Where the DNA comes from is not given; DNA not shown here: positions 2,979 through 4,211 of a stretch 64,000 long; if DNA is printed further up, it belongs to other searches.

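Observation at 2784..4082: EamA/DMT transporter fused to a riboflavin kinase domain: a candidate one-polypeptide riboflavin uptake and FMN-trapping module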

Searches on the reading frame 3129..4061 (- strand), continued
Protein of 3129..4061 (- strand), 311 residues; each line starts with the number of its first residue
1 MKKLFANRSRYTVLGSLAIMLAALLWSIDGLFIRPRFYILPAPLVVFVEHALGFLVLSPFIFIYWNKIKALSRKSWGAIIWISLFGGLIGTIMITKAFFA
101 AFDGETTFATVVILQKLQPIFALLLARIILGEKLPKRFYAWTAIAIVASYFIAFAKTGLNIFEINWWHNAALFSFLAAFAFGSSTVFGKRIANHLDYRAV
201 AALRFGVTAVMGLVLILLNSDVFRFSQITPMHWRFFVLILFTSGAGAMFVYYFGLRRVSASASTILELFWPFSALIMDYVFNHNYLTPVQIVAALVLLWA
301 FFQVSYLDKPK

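Call 74: list_cluster_members(proteins=[P0284, P0285, P0291, P0304, P0352, P0358, P0346, P0023, P0028, P0048])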
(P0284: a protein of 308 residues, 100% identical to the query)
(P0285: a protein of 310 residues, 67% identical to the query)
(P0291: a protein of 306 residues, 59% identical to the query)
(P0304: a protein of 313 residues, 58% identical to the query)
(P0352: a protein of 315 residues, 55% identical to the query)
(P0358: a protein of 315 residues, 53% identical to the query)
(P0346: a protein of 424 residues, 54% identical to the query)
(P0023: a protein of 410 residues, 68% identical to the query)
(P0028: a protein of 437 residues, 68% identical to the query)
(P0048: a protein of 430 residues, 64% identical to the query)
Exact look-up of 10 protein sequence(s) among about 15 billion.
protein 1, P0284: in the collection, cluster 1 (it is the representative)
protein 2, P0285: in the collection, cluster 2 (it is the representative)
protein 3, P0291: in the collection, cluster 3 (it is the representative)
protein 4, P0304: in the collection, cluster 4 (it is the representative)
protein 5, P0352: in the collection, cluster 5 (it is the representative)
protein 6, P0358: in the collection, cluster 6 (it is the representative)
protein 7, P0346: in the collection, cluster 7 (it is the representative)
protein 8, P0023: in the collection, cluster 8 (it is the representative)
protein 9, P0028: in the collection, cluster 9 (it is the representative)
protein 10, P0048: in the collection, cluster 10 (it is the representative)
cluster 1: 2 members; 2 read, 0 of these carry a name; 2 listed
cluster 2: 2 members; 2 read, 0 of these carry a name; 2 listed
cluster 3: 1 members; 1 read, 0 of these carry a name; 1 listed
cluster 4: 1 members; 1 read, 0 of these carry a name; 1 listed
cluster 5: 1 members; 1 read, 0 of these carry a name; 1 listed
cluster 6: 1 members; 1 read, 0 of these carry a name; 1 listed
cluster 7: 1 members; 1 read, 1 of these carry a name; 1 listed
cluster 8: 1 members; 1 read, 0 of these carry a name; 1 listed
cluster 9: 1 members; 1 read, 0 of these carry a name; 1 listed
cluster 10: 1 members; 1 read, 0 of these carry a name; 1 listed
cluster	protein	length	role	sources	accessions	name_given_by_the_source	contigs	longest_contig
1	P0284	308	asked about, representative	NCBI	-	-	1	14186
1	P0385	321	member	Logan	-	-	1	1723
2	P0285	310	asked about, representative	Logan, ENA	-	-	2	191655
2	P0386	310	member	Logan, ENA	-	-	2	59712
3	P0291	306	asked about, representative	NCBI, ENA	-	-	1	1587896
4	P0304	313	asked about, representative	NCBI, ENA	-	-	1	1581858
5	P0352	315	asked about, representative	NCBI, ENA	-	-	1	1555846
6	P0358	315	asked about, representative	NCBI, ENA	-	-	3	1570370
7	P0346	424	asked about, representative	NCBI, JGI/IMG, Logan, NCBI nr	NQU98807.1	EamA family transporter [Candidatus Woesearchaeota archaeon]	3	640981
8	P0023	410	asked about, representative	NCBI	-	-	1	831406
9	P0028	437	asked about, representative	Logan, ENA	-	-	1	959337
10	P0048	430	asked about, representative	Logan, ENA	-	-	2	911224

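Call 89: find_encoding_contigs(protein=P0346, flank=10000, max_places=2)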
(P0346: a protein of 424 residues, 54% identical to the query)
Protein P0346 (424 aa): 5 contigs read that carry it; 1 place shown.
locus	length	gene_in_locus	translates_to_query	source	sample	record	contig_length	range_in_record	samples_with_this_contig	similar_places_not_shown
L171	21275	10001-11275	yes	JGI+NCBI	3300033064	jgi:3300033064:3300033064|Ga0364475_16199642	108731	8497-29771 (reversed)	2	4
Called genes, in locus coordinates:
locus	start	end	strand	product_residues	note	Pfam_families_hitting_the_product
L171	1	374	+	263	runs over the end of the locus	PF08696:Dna2, PF12705:PDDEXK_1, PF01930:Cas_Cas4 (weak)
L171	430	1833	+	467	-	PF00391:PEP-utilizers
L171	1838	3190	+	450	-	PF00391:PEP-utilizers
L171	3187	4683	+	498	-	PF00391:PEP-utilizers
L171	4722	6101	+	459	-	PF00391:PEP-utilizers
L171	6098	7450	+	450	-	PF00391:PEP-utilizers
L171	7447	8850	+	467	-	PF00391:PEP-utilizers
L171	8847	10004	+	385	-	PF00391:PEP-utilizers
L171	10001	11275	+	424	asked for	PF00892:EamA, PF01687:Flavokinase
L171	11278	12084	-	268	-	PF01978:TrmB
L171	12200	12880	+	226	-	-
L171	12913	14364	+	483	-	PF00391:PEP-utilizers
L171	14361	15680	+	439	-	PF00391:PEP-utilizers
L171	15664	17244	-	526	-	PF01978:TrmB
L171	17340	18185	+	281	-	-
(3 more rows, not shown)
